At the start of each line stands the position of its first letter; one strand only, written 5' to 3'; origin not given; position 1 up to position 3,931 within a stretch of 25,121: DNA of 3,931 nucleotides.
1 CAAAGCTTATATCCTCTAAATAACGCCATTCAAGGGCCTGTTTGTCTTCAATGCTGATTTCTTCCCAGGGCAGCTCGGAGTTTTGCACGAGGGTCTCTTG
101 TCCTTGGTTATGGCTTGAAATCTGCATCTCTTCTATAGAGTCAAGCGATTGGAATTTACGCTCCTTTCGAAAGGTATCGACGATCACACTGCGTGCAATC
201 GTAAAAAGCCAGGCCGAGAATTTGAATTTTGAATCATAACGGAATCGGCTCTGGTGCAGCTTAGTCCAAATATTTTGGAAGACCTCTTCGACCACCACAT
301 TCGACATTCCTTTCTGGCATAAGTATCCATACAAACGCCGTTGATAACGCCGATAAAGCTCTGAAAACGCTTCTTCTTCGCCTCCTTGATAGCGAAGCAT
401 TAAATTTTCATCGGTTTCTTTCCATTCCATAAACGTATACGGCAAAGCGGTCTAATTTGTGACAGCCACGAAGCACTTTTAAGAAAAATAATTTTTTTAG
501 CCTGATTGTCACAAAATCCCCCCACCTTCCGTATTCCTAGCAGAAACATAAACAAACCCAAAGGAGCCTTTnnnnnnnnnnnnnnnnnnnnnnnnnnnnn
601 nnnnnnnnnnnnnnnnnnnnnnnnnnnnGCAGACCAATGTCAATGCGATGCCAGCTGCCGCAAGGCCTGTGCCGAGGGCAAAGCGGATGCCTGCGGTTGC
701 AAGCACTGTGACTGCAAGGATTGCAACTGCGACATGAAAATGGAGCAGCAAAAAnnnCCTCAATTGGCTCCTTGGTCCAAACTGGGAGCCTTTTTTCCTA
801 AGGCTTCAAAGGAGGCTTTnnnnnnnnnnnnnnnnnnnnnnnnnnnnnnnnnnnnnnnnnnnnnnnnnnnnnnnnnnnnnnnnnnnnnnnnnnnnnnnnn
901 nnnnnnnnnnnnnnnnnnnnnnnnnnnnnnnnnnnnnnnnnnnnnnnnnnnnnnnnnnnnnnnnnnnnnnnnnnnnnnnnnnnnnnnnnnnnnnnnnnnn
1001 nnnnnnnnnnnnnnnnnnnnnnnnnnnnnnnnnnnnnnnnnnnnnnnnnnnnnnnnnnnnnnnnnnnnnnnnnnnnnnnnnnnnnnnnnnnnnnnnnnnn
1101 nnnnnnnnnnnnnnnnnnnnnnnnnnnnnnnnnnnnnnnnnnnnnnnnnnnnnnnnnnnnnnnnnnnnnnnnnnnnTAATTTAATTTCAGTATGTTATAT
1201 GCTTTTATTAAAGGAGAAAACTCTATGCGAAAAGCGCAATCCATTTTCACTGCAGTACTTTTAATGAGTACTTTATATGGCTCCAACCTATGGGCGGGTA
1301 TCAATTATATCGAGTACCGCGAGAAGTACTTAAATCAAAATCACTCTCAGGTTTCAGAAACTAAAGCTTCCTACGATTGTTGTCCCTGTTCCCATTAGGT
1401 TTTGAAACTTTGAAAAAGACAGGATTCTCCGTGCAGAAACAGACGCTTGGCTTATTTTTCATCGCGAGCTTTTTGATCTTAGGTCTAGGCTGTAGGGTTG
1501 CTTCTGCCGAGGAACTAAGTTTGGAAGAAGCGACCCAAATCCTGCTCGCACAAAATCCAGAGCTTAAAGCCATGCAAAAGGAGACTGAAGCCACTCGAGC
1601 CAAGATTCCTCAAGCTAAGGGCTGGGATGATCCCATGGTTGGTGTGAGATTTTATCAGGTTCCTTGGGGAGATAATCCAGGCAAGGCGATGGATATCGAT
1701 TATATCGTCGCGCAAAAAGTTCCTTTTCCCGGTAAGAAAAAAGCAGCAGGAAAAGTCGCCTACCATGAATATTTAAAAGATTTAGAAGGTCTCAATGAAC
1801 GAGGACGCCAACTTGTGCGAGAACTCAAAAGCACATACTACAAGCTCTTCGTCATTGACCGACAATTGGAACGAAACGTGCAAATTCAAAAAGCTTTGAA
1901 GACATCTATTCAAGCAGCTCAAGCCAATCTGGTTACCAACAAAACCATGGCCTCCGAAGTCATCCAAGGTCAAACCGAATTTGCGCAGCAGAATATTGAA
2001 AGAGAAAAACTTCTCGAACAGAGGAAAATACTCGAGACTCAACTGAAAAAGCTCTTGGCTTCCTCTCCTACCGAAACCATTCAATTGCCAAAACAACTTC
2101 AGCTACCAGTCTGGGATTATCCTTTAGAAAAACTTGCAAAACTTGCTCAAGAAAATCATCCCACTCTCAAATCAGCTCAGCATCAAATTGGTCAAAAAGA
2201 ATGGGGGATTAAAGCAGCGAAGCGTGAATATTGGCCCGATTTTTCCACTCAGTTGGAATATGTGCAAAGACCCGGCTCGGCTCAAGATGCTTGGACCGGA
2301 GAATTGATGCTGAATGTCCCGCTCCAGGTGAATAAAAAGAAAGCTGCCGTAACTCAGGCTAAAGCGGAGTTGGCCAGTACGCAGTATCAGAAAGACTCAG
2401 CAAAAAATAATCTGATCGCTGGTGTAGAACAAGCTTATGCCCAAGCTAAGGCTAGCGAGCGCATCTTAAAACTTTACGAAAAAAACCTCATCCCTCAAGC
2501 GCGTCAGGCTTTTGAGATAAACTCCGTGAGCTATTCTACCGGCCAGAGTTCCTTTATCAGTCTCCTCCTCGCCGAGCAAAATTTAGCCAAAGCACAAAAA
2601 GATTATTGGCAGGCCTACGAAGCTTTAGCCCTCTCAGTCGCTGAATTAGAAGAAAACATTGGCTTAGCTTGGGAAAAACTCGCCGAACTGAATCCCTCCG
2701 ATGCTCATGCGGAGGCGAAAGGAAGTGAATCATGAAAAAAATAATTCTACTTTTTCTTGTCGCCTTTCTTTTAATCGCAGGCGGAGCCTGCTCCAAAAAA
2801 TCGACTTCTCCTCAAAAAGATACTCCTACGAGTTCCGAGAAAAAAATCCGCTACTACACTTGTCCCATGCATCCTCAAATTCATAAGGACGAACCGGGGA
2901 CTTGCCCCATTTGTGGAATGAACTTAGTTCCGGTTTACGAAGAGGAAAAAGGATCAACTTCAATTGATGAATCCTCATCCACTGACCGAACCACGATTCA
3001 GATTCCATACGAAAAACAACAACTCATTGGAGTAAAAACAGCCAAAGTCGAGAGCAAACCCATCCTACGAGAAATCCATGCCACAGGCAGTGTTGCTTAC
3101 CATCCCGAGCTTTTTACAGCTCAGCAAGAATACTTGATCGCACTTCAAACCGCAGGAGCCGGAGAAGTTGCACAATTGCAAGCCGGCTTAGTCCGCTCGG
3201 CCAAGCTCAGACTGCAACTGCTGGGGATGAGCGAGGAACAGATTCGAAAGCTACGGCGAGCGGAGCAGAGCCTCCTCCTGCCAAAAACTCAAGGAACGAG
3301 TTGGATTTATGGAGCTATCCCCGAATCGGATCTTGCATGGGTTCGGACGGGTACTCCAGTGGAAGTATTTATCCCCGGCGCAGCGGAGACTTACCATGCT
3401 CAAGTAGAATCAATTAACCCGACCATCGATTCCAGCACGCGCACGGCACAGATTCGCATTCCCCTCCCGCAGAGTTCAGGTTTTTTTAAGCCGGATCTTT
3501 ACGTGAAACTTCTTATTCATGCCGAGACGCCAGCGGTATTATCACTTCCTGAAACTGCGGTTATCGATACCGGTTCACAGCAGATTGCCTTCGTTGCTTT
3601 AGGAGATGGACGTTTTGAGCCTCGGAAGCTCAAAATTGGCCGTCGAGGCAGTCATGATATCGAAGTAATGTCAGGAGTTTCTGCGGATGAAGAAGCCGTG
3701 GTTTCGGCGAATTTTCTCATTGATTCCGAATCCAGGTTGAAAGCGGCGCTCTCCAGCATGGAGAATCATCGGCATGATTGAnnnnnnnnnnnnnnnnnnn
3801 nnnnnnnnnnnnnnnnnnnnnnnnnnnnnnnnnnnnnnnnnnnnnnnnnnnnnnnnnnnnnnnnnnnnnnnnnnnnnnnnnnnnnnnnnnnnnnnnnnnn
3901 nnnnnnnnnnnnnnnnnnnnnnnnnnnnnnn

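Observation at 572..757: Metallothionein-like peptide with a Sec signal peptide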

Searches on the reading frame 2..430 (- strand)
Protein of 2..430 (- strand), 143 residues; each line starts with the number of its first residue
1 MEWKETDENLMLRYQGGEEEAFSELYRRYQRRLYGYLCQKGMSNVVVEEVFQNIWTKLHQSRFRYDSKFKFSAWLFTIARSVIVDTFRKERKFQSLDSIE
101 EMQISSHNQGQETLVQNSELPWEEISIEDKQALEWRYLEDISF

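Call 7: search_protein_families(library=pfam, proteins=[window:2-430:-], max_evalue=0.01)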
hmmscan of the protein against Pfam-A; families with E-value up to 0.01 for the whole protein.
window:2-430:- (143 aa): 1 family
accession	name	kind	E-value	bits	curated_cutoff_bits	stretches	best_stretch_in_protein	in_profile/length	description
PF04542.20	Sigma70_r2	-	4.8e-14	52.3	24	1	25-92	1-70/71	Sigma-70 region 2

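Call 8: search_protein_families(library=ncbifam, proteins=[window:2-430:-], max_evalue=0.01)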
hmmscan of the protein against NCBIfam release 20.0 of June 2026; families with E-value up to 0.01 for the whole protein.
window:2-430:- (143 aa): 64 families (the best 25 are shown)
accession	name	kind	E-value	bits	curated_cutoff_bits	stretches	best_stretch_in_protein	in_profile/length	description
NF009166.1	PRK12513.1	equivalog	4.4e-27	95.1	206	1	4-108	6-111/193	RNA polymerase sigma factor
TIGR02952.1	Sig70_famx2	equivalog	8.1e-16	58.4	206.45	1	13-113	4-106/170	ECF subfamily RNA polymerase sigma factor, BldN family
NF009171.0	PRK12518.1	equivalog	6.6e-15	55.4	208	1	4-113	11-120/191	RNA polymerase sigma factor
NF007216.0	PRK09638.1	equivalog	2.3e-14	53.5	194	1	6-109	4-107/180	RNA polymerase sigma factor SigY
NF007223.0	PRK09641.1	equivalog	1.6e-11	44.4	209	1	11-129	9-125/187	RNA polymerase sigma factor SigW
NF007215.0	PRK09637.1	equivalog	3.4e-11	43.4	212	1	23-109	4-90/181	RNA polymerase sigma factor SigZ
NF009172.0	PRK12519.1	subfamily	5.5e-11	42.4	222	1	4-131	13-137/194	RNA polymerase sigma factor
TIGR02937.1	sigma70-ECF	superfamily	8.1e-11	41.8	42.9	1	20-113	1-100/165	sigma-70 family RNA polymerase sigma factor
TIGR02950.1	SigM_subfam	subfamily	8.3e-11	42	147.95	1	23-119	3-100/159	RNA polymerase sigma factor, SigM family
NF009168.0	PRK12515.1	subfamily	8.3e-11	41.7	236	1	5-118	7-119/189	RNA polymerase sigma factor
TIGR02959.1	SigZ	equivalog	1.3e-10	41.4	168.65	1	27-109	2-84/170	RNA polymerase sigma factor SigZ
NF007228.0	PRK09646.1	subfamily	2.8e-10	40.2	226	1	5-103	15-114/194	ECF RNA polymerase sigma factor SigK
NF009167.0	PRK12514.1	equivalog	3.4e-10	40.1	265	1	8-116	8-118/180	RNA polymerase sigma factor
TIGR02985.1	Sig70_bacteroi1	subfamily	3.6e-10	40.3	126.4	1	20-112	1-91/162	RNA polymerase sigma-70 factor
NF007222.0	PRK09640.1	equivalog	5.6e-10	39.1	194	1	20-110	26-119/188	RNA polymerase sigma factor SigX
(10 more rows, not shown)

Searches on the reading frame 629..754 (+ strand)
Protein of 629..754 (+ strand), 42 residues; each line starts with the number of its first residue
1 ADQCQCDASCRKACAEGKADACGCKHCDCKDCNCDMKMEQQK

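Call 43: search_solved_structures(query=A3, max_evalue=10, show_alignments=3)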
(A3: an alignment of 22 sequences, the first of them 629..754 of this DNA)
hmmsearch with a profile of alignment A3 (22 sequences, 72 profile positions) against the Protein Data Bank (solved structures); distinct sequences matched with E-value up to 10: 3.
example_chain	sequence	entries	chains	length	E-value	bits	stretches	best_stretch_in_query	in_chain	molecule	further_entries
1kj0_A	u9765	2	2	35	0.39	13.7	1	34-62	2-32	SERINE PROTEASE INHIBITOR I | Serine protease inhibitor I/II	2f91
1wo9_A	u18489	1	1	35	1.5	11.8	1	35-64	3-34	trypsin inhibitor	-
2vu8_I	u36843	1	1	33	2.2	11.3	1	35-64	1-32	PACIFASTIN-RELATED SERINE PROTEASE INHIBITOR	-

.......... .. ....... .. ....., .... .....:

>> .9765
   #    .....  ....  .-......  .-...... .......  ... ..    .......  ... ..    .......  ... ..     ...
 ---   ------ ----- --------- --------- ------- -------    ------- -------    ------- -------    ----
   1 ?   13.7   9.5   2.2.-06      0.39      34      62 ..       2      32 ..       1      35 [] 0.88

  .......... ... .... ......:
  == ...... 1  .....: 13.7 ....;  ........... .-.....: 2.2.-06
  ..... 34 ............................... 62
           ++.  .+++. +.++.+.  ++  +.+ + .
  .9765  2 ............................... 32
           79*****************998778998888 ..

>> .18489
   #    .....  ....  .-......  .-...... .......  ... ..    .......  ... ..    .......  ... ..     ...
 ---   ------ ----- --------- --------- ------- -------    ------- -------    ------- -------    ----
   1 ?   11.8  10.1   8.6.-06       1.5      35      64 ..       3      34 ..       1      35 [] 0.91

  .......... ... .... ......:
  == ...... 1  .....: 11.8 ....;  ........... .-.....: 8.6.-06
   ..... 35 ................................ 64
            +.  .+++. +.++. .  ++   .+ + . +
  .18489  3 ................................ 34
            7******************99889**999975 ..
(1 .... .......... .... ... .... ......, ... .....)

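Call 46: predict_structure(alignment_id=A3)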
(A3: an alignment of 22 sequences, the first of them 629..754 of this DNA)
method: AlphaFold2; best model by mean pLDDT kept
length: 42 residues; sequences in the alignment: 22
mean_pLDDT: 64.1   pTM: 0.38
mean pLDDT of the five models: 64.1, 63.3, 62.9, 61.8, 59.9
residues with pLDDT >= 90: 0; 70-90: 14; 50-70: 21; < 50: 7
segments of 3 or more residues with pLDDT < 50: 39-42
pLDDT, mean of each block of 10 residues (from residue 1): 64 77 64 55 43
secondary structure, 60 per line:
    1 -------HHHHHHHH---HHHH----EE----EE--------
elements in order: H8-15 H19-22

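Call 52: fold_search(model_id=the predicted structure, library=pdb)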
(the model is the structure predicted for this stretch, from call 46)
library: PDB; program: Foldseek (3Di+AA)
matches with E <= 10: 0; with E <= 0.001: 0
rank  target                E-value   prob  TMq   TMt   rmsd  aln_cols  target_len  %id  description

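Call 68: search_protein_families(library=ncbifam, alignment_id=A3, max_evalue=1)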
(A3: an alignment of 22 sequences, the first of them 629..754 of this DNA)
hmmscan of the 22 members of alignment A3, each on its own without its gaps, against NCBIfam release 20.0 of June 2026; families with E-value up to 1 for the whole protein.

A. member 1, window:629-754:+ (42 aa): 0 families

B. families by the number of members that match (of 22 scanned): 6 families
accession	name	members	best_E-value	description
NF007687.2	PRK10363.1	2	0.22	cell-envelope stress modulator CpxP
NF047414.1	BRANT_His_rich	1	0.035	His-rich protein BRANT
NF007651.0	PRK10318.3-3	1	0.042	hypothetical protein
NF052624.1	TLTLP_motif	1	0.15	TLTLP motif-containing protein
TIGR04429.1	Phr_nterm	1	0.24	Phr family secreted Rap phosphatase inhibitor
NF041742.1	WGxxGxxG_fam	1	0.25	WGxxGxxG family protein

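Call 69: search_protein_families(library=pfam, alignment_id=A3, max_evalue=1)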
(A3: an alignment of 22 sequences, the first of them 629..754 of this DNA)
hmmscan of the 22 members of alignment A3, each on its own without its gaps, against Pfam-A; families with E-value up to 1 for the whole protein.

A. member 1, window:629-754:+ (42 aa): 0 families

B. families by the number of members that match (of 22 scanned): 3 families
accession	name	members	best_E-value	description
PF12749.12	Metallothio_Euk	3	2.3e-05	Eukaryotic metallothionein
PF22111.2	MtrC-MtrF_N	1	0.24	Decaheme cytochrome c component MtrC/MtrF N-terminal domain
PF02432.21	Fimbrial_K88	1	0.3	Fimbrial, major and minor subunit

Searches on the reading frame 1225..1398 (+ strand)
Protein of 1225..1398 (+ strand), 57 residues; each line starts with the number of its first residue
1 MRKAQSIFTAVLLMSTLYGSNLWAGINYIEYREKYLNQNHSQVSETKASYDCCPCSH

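Call 7: search_protein_families(library=pfam, proteins=[window:1225-1398:+], max_evalue=0.01)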
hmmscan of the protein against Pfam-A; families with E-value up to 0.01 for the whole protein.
window:1225-1398:+ (57 aa): 0 families

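Call 8: search_protein_families(library=ncbifam, proteins=[window:1225-1398:+], max_evalue=0.01)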
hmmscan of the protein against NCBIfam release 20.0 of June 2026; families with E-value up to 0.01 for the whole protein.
window:1225-1398:+ (57 aa): 0 families

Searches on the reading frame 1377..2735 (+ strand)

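Call 7: search_protein_families(library=pfam, proteins=[window:1377-2735:+], max_evalue=0.01)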
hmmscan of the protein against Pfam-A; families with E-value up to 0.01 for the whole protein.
window:1377-2735:+ (452 aa): 1 family
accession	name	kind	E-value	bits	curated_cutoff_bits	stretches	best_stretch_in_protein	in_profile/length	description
PF02321.23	OEP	-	5.6e-39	134.3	22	2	250-429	1-187/187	Outer membrane efflux protein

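Call 8: search_protein_families(library=ncbifam, proteins=[window:1377-2735:+], max_evalue=0.01)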
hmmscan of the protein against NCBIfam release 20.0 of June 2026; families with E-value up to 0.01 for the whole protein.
window:1377-2735:+ (452 aa): 3 families
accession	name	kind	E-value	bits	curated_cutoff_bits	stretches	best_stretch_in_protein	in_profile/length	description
TIGR01844.1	type_I_sec_TolC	subfamily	4e-17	62.3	225.15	1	135-429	101-398/414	TolC family outer membrane protein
NF045679.1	DiMtlExpIhpA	equivalog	2.3e-10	39.7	650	1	301-429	286-413/424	divalent metal ion exporter subunit IhpA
TIGR01845.1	outer_NodT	subfamily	1.3e-09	37.5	210.05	2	320-423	141-243/460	efflux transporter outer membrane subunit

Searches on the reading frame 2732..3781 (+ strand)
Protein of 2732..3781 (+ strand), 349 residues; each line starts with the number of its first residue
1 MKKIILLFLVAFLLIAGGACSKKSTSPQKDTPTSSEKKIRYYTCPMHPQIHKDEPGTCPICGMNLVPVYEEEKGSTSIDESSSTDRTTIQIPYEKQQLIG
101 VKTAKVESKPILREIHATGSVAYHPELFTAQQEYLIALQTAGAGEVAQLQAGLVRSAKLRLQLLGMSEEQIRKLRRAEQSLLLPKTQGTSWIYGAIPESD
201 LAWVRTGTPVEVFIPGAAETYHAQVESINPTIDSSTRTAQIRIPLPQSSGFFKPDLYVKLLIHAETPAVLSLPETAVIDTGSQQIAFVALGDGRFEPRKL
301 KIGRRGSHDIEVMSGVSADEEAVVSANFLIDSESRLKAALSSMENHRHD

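Call 7: search_protein_families(library=pfam, proteins=[window:2732-3781:+], max_evalue=0.01)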
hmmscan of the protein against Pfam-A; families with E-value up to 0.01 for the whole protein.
window:2732-3781:+ (349 aa): 4 families
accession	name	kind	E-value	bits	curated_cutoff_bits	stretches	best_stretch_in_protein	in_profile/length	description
PF16576.10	HlyD_D23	-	1.7e-25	90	30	2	191-258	146-214/214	Barrel-sandwich domain of CusB or HlyD membrane-fusion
PF19335.5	HMBD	-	5.1e-14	52.4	23.6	1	41-68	1-28/28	Heavy metal binding domain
PF13437.12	HlyD_3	-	2.4e-07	31.9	22.2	1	188-247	34-95/106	HlyD family secretion protein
PF16572.11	HlyD_D4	-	1.2e-06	28.7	26.4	1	125-177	7-52/55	Long alpha hairpin domain of cation efflux system protein, CusB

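Call 8: search_protein_families(library=ncbifam, proteins=[window:2732-3781:+], max_evalue=0.01)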
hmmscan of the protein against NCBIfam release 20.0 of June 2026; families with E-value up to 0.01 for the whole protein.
window:2732-3781:+ (349 aa): 5 families
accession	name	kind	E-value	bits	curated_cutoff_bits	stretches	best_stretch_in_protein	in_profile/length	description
NF007303.0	PRK09783.1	subfamily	5.7e-38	130.4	390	2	190-346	251-408/414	copper/silver efflux system membrane fusion protein CusB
TIGR00999.1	8a0102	subfamily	1.5e-22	80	319.3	1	187-330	126-270/271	CzcB/NccB family metal efflux transporter periplasmic adaptor subunit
TIGR01730.1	RND_mfp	subfamily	1.4e-14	53.8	94.9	1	195-333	176-316/322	efflux RND transporter periplasmic adaptor subunit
NF045680.1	DiMtlExpIhpB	equivalog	2.8e-12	46.3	450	1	189-333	173-317/326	divalent metal ion exporter adaptor subunit IhpB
NF008606.0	PRK11578.1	equivalog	9e-05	21.8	342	1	195-326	228-364/371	macrolide transporter subunit MacA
